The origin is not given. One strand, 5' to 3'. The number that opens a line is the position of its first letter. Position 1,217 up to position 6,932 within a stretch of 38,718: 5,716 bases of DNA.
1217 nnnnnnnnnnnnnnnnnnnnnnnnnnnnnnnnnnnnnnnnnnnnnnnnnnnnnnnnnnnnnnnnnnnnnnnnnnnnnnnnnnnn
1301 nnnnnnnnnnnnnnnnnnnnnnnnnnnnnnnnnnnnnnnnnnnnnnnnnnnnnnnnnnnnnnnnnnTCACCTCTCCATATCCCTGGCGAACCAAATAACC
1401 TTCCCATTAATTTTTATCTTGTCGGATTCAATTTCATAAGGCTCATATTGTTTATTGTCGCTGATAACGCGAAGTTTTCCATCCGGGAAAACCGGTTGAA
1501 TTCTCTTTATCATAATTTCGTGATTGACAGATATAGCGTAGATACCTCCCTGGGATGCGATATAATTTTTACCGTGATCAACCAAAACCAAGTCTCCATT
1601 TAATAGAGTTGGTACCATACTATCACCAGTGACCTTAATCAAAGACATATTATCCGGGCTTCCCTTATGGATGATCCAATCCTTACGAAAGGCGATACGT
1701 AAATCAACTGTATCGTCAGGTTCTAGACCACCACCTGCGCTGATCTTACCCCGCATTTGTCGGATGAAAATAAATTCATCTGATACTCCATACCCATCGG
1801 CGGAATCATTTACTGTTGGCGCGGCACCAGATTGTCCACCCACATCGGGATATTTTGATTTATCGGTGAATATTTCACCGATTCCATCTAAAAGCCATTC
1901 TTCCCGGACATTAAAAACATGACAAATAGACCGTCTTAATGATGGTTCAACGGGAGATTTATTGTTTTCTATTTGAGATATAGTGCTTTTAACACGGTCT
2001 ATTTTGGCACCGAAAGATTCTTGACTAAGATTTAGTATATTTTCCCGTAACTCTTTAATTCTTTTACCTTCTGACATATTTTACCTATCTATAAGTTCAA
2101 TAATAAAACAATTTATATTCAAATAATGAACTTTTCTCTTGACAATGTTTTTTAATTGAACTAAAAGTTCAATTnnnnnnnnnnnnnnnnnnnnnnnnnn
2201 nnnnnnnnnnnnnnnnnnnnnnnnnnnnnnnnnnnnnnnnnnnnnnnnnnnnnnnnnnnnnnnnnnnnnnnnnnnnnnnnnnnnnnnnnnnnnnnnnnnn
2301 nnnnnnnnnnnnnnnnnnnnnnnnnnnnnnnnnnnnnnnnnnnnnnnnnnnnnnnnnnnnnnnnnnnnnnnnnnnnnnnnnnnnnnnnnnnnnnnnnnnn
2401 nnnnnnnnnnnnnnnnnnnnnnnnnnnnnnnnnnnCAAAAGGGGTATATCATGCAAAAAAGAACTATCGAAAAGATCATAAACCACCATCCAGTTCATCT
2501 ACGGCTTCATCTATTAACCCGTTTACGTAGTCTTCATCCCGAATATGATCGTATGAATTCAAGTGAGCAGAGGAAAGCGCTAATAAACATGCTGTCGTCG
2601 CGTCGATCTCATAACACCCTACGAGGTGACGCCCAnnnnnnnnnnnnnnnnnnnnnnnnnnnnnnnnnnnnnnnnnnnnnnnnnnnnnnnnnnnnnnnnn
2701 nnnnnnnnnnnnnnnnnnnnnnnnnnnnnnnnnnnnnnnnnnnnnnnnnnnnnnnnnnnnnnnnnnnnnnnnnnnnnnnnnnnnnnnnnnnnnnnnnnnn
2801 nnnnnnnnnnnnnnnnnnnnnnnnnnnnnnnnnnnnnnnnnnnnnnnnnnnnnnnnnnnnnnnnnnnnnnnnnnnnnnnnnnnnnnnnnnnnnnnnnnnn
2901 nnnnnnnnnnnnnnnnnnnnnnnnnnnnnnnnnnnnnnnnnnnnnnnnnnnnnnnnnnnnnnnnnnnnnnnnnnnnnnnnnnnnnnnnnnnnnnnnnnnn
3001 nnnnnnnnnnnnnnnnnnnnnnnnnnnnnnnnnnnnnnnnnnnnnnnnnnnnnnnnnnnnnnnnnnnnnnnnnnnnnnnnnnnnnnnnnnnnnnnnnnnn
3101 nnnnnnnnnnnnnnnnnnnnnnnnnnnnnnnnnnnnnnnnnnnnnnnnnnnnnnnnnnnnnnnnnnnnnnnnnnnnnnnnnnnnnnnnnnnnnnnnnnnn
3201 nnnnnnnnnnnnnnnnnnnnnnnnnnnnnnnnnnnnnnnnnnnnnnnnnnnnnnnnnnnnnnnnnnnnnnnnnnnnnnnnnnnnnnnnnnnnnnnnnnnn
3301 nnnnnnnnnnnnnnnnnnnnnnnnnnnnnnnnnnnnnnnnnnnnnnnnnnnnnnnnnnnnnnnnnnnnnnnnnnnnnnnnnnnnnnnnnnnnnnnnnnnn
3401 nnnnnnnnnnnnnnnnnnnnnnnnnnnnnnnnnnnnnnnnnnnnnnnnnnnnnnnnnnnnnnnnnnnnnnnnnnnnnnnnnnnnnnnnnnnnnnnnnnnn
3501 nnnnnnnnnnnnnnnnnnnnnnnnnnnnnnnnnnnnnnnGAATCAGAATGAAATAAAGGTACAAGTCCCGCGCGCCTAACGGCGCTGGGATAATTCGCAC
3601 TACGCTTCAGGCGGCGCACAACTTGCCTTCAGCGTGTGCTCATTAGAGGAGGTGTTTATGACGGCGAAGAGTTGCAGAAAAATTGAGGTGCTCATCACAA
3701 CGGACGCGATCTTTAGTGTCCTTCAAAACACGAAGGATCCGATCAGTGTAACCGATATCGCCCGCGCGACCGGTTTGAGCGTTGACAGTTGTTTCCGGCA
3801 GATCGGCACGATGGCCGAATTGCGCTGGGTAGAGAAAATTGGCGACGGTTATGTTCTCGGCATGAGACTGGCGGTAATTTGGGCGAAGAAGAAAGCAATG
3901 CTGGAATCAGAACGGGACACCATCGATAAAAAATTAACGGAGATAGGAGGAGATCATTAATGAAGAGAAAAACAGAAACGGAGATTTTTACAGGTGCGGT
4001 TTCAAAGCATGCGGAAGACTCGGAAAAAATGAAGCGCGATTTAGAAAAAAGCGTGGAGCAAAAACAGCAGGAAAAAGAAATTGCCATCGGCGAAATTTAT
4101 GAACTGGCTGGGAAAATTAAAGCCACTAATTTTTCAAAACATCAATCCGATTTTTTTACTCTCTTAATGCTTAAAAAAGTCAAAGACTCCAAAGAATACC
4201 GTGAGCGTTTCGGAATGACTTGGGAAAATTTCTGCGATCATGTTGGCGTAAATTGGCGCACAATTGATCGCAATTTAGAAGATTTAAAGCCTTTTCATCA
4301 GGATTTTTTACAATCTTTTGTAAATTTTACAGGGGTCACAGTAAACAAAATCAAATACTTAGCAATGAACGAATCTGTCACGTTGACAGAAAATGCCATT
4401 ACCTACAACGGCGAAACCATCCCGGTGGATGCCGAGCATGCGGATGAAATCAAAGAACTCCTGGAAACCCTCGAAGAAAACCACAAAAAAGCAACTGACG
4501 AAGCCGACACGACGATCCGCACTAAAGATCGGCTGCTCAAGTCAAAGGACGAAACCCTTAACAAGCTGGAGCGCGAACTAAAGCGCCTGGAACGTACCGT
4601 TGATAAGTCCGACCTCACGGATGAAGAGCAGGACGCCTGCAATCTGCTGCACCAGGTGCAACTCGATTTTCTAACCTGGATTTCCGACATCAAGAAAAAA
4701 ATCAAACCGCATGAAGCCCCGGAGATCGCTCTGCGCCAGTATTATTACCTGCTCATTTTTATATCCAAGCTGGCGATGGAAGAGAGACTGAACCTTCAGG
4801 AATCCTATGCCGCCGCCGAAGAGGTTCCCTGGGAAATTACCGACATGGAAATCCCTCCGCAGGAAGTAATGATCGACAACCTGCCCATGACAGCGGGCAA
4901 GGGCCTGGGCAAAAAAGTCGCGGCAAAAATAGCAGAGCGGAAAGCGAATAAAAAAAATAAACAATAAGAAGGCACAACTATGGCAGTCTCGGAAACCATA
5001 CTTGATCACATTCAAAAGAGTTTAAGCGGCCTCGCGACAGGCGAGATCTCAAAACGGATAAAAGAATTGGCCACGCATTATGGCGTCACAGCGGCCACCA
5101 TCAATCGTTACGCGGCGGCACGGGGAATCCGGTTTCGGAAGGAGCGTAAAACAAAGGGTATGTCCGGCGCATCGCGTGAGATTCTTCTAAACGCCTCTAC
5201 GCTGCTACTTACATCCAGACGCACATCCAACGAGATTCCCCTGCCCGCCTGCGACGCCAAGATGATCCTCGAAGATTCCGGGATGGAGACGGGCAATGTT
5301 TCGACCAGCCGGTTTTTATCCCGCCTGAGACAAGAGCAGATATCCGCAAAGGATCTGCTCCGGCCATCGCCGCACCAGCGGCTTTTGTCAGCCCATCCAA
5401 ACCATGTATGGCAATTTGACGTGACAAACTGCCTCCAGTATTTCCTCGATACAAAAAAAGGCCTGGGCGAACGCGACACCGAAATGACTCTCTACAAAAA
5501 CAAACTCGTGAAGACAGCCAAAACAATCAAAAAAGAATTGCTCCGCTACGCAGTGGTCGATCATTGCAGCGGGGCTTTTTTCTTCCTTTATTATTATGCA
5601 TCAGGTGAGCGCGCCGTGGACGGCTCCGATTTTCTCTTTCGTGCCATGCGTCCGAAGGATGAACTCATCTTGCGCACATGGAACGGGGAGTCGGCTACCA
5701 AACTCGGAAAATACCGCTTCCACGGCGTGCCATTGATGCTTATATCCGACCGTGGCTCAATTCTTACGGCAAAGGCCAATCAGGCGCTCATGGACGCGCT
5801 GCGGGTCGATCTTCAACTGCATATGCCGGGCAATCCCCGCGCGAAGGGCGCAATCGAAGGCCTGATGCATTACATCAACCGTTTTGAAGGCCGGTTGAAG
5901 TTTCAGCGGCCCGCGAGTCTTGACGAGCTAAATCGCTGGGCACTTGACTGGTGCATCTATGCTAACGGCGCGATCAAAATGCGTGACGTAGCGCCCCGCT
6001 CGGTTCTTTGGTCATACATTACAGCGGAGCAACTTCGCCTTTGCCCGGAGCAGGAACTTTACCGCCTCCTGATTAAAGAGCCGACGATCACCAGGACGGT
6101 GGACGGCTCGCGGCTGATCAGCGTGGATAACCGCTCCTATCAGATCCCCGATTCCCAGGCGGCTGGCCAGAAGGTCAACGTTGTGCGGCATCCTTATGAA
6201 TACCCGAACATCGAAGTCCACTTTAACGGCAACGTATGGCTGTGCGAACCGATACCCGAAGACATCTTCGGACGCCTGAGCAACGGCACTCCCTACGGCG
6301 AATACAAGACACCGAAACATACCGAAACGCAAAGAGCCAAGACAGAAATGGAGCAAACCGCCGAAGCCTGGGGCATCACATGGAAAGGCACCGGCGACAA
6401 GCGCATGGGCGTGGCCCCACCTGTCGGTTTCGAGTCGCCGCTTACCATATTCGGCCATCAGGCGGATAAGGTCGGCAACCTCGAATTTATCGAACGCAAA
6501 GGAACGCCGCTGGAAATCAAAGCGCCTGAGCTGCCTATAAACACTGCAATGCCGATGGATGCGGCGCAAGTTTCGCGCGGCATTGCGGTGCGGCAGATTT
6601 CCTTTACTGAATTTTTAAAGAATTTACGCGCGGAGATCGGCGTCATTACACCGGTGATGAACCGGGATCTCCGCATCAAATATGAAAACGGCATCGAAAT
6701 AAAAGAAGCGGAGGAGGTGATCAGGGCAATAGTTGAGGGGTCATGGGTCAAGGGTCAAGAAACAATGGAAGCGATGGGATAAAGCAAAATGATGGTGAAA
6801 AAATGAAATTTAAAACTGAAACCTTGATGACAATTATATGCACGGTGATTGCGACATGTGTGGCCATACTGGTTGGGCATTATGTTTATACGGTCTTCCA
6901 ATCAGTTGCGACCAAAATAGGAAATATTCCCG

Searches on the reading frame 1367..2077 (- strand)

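Call 19: search_protein_families(library=pfam, proteins=[window:1367-2077:-], max_evalue=0.01)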
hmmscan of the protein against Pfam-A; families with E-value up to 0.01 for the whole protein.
window:1367-2077:- (236 aa): 4 families
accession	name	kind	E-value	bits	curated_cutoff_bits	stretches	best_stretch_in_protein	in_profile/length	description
PF00717.28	Peptidase_S24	-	8.3e-23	80.7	23.3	1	110-228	4-116/116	Peptidase S24-like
PF12844.13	HTH_19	-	1e-07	32.2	30.2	1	4-68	1-64/64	Helix-turn-helix domain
PF01381.28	HTH_3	-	7e-07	29.6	23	1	7-62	1-55/55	Helix-turn-helix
PF13560.12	HTH_31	-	0.0016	19.1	27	0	4-58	3-57/64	Helix-turn-helix domain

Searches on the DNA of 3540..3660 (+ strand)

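Call 11: search_dna_similar(query=window:3540-3660:+, collection=phages, mode=distant, max_rows=30, max_evalue=0.01)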
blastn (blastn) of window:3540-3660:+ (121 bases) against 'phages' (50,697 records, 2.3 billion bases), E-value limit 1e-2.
No match.

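Call 18: search_rna_families(source=window, start=3540, end=3660, threshold=evalue, max_evalue=10, show_alignments=3)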
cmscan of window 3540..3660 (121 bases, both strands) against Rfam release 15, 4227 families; matches with E-value up to 10: 4.
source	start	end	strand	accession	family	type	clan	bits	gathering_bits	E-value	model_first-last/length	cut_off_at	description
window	3561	3643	+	RF02833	Scr3202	Gene; sRNA;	-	15.7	52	2.6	1-95/95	no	Streptomyces RNA 3202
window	3590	3646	-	RF03975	mir-5881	Gene; miRNA;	-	13.7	87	1.5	1-67/67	no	mir-5881 microRNA precursor family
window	3590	3641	-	RF01542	TB11Cs5H1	Gene; snRNA; snoRNA; HACA-box;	-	12.7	45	2.8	1-71/71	no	Trypanosomatid snoRNA TB11Cs5H1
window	3565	3601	-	RF01343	CRISPR-DR33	Gene; CRISPR;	-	11.8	39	8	1-37/37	no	CRISPR RNA direct repeat element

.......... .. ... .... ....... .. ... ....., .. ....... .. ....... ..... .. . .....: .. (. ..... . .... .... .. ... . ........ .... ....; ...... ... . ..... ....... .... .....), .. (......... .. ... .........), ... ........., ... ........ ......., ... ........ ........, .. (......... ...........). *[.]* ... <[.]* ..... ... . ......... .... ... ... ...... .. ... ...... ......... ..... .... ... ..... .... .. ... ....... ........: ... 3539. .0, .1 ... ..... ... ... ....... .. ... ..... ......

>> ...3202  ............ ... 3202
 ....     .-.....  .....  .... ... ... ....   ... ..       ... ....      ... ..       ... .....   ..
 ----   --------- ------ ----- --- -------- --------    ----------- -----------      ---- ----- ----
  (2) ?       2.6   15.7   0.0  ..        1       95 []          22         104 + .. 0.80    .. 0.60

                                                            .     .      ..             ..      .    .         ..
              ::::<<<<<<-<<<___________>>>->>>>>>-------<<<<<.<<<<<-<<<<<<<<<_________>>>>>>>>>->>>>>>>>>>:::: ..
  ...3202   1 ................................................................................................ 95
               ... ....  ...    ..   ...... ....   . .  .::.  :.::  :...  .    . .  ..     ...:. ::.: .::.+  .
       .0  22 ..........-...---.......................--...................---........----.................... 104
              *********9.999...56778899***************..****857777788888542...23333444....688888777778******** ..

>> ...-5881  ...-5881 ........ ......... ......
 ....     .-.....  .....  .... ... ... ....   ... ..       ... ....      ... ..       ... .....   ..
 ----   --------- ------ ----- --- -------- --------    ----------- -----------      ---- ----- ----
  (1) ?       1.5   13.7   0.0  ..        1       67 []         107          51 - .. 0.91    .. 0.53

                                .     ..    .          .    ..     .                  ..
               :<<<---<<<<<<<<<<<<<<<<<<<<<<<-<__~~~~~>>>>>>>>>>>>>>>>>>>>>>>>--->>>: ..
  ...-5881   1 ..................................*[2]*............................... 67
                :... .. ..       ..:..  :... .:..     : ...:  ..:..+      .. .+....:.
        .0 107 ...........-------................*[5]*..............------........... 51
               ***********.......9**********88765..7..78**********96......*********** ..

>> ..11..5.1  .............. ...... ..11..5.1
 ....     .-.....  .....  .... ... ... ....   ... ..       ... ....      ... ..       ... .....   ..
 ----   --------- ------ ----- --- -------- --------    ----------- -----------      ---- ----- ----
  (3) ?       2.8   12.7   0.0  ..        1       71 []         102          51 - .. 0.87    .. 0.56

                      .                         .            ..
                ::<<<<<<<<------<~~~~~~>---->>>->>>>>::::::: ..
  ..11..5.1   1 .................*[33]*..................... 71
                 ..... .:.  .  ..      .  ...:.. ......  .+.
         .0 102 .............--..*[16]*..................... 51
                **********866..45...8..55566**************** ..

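Call 67: search_rna_families(source=window, start=3558, end=3600, threshold=evalue, max_evalue=10, show_alignments=3)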
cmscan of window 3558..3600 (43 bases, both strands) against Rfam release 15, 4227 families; matches with E-value up to 10: 0.
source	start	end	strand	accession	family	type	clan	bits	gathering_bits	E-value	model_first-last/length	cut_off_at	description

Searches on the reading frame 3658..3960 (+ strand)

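Call 19: search_protein_families(library=pfam, proteins=[window:3658-3960:+], max_evalue=0.01)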
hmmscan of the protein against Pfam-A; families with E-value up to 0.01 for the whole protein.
window:3658-3960:+ (100 aa): 4 families
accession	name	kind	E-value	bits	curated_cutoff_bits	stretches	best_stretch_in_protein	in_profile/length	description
PF09339.16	HTH_IclR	-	3.4e-05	24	22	1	17-60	7-50/52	IclR helix-turn-helix domain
PF12802.13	MarR_2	-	6.6e-05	23.4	27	1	20-62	12-54/61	MarR family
PF25213.1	HVO_A0261_N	-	0.0018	18.5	35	1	9-67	4-63/86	HVO_A0261 N-terminal domain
PF13412.12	HTH_24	-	0.0021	18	21.9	1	18-55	8-44/48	Winged helix-turn-helix DNA-binding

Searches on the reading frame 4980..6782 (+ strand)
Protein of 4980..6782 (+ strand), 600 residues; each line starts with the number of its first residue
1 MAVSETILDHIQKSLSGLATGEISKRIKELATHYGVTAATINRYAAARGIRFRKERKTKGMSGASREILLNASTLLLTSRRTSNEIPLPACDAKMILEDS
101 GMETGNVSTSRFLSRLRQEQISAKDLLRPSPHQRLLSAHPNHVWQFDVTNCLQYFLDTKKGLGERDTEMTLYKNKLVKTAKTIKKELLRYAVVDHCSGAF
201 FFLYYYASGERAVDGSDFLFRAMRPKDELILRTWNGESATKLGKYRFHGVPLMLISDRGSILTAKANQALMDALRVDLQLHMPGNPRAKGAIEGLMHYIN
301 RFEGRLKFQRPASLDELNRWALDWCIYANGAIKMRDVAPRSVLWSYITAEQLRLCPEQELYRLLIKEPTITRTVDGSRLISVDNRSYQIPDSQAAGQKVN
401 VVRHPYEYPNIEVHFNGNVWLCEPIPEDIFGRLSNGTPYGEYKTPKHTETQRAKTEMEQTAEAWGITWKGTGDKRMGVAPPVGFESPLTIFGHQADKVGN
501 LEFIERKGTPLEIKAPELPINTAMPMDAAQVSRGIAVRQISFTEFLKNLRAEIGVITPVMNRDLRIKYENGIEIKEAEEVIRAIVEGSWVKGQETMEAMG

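Call 19: search_protein_families(library=pfam, proteins=[window:4980-6782:+], max_evalue=0.01)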
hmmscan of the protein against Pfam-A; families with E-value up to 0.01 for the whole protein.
window:4980-6782:+ (600 aa): 2 families
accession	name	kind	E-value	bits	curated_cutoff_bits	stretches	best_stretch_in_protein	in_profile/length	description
PF00665.32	rve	-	0.00017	22.2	32.6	0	161-286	22-102/102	Integrase core domain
PF09299.17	Mu-transpos_C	-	0.0051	17.2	21.7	0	368-423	6-61/61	Mu transposase, C-terminal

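Call 49: find_related_loci(query=window:4980-6782:+, collection=viral_contigs, flank=4500)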
Query window:4980-6782:+ (600 aa) in viral_contigs; peptide patterns used: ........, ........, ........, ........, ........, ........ (x = any residue, [..] = any of these).
47 stretches matched a pattern; 46 encode a relative of the query (tblastn E <= 1e-3); 45 distinct loci.
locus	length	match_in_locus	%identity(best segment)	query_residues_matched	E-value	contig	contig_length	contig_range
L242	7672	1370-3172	89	1-600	0e+0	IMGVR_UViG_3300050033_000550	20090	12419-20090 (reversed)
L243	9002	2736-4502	84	1-589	0e+0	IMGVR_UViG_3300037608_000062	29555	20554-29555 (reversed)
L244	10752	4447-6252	82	1-600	0e+0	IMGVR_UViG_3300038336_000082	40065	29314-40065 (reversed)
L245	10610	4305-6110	82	1-600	0e+0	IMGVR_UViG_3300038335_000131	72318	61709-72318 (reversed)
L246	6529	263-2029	81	1-589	0e+0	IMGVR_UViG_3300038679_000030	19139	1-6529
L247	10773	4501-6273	80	1-590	0e+0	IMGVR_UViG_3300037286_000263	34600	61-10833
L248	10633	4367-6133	80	1-589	0e+0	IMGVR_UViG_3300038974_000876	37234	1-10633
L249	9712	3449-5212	79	1-589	0e+0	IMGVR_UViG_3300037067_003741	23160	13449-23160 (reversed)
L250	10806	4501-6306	79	1-600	0e+0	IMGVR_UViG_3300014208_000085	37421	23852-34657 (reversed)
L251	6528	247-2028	77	1-592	0e+0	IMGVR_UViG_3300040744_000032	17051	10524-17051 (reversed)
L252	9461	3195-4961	75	1-590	0e+0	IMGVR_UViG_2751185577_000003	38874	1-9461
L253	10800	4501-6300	71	1-600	0e+0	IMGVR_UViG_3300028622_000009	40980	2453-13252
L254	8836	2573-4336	72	1-589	0e+0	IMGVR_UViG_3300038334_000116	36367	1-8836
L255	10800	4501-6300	72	1-600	0e+0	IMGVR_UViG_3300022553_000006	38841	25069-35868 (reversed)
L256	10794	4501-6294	71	3-600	0e+0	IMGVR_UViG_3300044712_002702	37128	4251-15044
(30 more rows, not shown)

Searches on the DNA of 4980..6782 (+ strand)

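Call 50: search_with_rna_model(model_id=R1, sources=[L242, L243, L244, L245, L246, L247, L248, L249, L250, L251, L252, L253, L254, L255, L256, L257, L258, L259, L260, L261, L262, L263, L264, L265, L266, L267, L268, L269, L270, L271, L272, L273, L274], max_evalue=0.01)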
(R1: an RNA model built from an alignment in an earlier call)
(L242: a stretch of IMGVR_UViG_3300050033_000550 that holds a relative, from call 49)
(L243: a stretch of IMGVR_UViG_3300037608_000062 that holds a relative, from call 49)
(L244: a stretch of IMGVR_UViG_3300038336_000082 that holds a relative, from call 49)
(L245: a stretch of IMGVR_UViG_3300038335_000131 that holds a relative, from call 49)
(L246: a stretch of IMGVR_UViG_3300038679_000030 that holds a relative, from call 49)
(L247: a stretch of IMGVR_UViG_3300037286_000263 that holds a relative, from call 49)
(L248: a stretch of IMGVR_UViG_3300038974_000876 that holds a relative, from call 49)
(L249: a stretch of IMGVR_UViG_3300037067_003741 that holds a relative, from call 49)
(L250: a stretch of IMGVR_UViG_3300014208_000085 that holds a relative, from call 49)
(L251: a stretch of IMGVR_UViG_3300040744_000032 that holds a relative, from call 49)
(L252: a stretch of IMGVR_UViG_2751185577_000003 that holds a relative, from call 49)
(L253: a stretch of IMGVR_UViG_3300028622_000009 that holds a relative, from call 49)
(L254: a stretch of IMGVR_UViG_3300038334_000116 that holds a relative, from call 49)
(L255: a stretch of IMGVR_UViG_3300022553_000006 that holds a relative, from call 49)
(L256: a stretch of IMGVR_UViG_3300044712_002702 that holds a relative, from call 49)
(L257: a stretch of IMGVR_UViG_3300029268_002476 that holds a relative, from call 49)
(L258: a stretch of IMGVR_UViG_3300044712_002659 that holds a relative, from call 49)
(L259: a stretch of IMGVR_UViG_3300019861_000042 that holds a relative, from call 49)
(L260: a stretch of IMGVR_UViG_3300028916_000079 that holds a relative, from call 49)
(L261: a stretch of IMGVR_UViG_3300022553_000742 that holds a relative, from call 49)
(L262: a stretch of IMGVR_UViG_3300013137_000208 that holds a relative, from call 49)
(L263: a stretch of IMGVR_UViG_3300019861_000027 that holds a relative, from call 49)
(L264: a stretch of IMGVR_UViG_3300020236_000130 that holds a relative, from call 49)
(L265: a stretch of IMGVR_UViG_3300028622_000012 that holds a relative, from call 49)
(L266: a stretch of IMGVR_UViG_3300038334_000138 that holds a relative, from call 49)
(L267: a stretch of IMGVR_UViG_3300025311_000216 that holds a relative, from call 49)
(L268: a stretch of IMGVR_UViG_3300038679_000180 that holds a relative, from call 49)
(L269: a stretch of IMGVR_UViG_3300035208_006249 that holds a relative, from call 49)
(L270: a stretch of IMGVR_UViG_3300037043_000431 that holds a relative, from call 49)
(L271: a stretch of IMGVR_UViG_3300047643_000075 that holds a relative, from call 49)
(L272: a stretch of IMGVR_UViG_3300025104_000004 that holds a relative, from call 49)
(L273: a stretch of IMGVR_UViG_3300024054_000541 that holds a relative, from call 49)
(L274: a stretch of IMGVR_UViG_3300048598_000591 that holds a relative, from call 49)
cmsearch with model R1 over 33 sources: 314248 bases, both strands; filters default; matches with E-value up to 0.01: 0.
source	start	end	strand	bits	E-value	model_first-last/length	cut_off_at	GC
